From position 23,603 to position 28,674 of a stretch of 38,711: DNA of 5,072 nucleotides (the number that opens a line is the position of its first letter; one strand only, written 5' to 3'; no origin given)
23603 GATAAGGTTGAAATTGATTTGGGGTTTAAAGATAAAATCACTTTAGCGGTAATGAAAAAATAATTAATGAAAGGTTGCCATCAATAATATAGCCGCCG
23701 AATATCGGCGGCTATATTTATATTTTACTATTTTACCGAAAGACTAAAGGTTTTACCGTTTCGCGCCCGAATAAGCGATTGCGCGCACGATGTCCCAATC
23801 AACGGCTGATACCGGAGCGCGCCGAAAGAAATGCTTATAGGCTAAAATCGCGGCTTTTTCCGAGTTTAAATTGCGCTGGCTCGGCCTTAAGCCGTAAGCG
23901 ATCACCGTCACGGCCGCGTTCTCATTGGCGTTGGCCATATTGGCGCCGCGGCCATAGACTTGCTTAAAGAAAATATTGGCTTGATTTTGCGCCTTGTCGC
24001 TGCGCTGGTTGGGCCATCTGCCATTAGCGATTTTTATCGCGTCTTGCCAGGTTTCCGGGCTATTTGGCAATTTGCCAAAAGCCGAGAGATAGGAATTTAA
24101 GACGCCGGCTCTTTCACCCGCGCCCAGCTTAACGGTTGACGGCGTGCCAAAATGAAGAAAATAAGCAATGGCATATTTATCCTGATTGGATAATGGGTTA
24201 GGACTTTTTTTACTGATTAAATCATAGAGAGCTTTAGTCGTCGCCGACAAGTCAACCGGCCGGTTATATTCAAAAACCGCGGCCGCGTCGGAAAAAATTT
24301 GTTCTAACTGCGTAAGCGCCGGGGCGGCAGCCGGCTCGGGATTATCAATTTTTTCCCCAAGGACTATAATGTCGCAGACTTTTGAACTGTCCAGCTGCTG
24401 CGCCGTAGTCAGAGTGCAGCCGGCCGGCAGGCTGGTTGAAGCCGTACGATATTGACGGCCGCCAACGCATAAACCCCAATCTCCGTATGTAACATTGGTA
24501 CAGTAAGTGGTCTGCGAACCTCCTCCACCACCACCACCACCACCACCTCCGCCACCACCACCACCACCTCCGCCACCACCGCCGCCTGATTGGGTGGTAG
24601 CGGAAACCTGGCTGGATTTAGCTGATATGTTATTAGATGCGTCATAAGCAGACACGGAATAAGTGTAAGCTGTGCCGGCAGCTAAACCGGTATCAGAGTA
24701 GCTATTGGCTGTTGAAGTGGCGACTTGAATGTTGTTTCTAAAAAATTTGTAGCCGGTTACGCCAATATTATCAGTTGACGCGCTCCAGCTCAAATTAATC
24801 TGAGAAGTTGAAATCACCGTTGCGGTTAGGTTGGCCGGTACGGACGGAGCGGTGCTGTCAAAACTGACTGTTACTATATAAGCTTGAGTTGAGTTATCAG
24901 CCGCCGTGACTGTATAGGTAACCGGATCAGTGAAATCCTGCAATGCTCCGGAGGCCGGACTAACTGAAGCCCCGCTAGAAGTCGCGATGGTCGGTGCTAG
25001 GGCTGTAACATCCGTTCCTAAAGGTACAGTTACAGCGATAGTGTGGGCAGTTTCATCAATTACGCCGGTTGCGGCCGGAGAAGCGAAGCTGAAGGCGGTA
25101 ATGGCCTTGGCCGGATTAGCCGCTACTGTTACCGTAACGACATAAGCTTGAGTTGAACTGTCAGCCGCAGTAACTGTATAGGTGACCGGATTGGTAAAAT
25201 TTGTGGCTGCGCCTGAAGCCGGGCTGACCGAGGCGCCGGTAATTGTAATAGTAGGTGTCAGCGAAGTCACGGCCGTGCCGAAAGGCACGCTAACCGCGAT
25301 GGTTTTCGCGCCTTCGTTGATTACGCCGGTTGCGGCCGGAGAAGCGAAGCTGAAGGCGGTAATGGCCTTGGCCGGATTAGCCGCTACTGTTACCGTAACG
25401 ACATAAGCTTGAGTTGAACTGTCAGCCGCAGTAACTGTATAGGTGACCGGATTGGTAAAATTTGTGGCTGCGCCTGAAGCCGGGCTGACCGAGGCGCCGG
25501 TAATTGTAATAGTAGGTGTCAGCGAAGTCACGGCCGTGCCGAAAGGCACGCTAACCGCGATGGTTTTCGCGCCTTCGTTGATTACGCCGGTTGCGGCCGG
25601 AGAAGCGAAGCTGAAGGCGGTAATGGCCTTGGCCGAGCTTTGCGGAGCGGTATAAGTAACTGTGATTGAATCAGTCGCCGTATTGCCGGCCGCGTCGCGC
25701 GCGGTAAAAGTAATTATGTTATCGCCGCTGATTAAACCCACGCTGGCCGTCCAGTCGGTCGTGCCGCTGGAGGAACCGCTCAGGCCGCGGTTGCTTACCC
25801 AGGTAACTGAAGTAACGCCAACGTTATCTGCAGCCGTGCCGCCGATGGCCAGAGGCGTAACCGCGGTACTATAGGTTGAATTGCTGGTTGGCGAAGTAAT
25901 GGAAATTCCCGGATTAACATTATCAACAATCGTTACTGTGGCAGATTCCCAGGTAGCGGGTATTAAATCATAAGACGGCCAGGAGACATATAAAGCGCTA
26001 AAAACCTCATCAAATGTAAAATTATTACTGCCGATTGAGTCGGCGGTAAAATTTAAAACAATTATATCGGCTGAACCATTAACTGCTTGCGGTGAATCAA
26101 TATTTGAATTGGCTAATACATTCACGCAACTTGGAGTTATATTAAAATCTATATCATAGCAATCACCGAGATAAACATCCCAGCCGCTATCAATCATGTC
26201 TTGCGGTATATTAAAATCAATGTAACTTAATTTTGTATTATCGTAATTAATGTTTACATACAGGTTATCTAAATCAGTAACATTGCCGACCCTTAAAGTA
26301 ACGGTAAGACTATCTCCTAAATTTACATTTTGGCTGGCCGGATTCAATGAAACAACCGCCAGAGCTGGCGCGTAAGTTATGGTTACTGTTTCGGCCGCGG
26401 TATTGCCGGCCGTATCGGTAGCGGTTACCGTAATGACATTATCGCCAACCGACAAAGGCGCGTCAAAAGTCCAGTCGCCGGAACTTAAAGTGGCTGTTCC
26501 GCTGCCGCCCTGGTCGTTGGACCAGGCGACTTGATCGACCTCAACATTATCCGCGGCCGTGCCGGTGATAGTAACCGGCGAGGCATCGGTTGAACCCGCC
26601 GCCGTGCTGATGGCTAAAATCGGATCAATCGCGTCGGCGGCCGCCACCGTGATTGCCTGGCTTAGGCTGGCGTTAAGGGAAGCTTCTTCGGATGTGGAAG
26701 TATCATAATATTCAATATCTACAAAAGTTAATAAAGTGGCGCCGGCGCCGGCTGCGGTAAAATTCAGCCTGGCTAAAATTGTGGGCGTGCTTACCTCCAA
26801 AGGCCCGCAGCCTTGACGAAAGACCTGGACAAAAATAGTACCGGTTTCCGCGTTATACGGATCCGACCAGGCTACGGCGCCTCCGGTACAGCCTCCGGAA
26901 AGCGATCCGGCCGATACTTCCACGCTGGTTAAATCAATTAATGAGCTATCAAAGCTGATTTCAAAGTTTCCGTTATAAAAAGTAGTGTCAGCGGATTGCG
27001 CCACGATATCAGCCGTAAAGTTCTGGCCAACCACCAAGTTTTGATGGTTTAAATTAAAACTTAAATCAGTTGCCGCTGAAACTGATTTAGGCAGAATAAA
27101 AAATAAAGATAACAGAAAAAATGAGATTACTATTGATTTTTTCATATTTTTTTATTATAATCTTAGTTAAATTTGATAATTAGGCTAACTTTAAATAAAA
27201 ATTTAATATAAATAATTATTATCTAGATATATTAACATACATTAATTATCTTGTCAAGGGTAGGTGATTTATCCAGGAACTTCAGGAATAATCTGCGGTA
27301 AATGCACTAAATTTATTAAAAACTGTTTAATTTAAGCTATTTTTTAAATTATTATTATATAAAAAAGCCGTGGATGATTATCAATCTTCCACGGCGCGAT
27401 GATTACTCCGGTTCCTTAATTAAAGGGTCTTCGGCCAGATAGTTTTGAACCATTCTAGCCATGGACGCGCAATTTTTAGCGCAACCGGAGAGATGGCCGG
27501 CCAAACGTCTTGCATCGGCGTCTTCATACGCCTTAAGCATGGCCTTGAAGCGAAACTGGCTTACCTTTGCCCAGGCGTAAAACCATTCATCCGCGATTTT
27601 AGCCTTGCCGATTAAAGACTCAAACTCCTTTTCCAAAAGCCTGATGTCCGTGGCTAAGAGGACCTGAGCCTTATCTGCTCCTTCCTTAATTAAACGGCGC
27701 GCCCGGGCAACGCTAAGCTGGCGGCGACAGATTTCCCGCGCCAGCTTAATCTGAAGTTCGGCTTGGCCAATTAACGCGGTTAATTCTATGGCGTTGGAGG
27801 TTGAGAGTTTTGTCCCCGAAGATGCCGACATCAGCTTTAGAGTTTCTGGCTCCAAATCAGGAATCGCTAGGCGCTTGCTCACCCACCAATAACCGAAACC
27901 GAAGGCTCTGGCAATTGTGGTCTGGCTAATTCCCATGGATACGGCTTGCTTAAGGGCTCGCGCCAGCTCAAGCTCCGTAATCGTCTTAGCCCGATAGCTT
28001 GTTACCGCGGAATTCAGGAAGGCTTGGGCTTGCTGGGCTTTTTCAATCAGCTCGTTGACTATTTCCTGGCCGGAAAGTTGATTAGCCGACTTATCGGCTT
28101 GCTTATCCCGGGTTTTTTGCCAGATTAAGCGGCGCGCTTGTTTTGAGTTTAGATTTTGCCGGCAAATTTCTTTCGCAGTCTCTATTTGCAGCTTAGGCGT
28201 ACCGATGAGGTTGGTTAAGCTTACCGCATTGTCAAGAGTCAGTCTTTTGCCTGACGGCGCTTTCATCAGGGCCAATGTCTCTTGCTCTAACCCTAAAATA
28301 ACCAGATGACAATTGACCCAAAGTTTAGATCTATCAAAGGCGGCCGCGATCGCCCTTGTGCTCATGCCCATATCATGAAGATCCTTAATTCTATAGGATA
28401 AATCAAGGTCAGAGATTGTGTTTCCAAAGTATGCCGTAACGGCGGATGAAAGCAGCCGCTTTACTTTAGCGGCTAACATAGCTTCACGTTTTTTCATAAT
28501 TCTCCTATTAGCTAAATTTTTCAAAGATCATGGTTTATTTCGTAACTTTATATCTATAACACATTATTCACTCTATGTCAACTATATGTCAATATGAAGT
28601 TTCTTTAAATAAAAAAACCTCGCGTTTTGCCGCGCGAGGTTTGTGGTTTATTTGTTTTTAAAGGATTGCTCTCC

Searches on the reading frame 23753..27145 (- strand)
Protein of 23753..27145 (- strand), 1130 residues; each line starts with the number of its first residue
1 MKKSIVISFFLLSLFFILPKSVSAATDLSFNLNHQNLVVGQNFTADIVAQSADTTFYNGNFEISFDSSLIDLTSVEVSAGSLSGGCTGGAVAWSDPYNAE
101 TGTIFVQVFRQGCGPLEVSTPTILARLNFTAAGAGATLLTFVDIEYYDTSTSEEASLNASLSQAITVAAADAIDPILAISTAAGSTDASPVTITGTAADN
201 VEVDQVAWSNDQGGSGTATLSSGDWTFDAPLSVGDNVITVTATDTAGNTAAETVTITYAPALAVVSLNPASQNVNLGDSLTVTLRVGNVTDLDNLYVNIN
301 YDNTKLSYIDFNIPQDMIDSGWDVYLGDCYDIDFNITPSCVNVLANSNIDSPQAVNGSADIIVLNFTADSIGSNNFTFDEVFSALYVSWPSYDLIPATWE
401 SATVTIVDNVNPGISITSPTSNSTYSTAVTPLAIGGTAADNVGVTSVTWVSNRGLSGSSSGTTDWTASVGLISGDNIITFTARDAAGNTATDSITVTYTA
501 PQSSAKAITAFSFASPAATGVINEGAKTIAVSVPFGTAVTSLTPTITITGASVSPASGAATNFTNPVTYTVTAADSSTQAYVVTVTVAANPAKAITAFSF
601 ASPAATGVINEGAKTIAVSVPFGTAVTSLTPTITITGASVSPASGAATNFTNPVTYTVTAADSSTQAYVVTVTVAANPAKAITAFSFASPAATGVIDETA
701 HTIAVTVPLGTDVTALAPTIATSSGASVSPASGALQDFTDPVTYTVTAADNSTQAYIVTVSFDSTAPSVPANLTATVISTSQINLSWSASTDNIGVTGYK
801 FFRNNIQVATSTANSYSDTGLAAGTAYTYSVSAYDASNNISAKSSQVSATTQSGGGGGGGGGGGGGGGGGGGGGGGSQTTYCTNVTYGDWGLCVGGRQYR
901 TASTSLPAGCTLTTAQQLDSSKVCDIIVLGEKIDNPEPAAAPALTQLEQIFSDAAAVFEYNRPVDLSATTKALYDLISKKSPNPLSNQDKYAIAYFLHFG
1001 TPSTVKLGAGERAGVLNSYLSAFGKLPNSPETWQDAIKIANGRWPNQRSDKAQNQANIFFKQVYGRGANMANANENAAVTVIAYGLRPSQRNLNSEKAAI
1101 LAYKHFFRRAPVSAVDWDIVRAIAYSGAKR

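Call 3: search_protein_families(library=pfam, proteins=[window:23753-27145:-], max_evalue=0.01)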
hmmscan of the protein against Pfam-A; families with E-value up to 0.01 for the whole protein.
window:23753-27145:- (1130 aa): 6 families
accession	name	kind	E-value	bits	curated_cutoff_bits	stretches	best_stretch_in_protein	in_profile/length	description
PF16410.10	DUF5018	-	1.8e-32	113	38.2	3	478-587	110-215/352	Domain of unknown function (DUF5018)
PF09136.16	Glucodextran_B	-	9.1e-10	38.8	27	2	185-257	13-80/83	Glucodextranase, domain B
PF22243.2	DUF5018-rel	-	1.1e-08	35.7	28.1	1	721-758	77-114/115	DUF5018-related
PF00041.27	fn3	-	6.4e-07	29.9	25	1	769-838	2-73/84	Fibronectin type III domain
PF19077.6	Big_13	-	6e-05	23.9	27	1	192-256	32-98/102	Bacterial Ig-like domain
PF17957.7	Big_7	-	0.00056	20.9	24.1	2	412-484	1-59/70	Bacterial Ig domain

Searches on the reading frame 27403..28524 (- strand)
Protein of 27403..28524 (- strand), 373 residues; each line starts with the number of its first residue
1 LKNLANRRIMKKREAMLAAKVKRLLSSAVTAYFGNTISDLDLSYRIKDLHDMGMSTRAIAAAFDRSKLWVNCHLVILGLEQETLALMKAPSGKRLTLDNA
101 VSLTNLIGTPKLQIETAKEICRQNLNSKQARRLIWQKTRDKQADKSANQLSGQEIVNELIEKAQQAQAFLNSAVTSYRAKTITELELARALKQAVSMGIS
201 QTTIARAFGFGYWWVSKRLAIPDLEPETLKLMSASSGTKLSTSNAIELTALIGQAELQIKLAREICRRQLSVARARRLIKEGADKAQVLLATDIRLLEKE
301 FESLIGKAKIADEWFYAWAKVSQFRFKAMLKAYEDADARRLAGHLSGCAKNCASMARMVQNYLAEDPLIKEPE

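Call 3: search_protein_families(library=pfam, proteins=[window:27403-28524:-], max_evalue=0.01)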
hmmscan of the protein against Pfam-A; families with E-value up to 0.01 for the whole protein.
window:27403-28524:- (373 aa): 4 families
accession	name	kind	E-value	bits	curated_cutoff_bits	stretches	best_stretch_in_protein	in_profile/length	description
PF17762.8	HTH_ParB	-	9.9e-12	45.4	22.6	2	183-281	4-99/102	ParB HTH domain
PF07506.17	RepB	-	0.00016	22.3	30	0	185-277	8-99/185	RepB plasmid partitioning protein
PF13936.12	HTH_38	-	0.0012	19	27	0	45-67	12-34/44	Helix-turn-helix domain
PF13384.12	HTH_23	-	0.0041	17.3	24.6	0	48-67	13-31/50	Homeodomain-like domain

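Call 4: search_protein_families(library=ncbifam, proteins=[window:27403-28524:-], max_evalue=0.01)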
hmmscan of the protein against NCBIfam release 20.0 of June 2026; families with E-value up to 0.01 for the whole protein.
window:27403-28524:- (373 aa): 0 families

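Call 27: find_homologous_proteins(query=window:27403-28497:-, max_evalue=0.001)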
Query window:27403-28497:- (364 aa): 1 proteins with E <= 0.001 among 8000 candidates.
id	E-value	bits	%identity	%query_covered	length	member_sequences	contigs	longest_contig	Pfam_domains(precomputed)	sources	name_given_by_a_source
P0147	3.9e-228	774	100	100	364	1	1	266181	PF17762.9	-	-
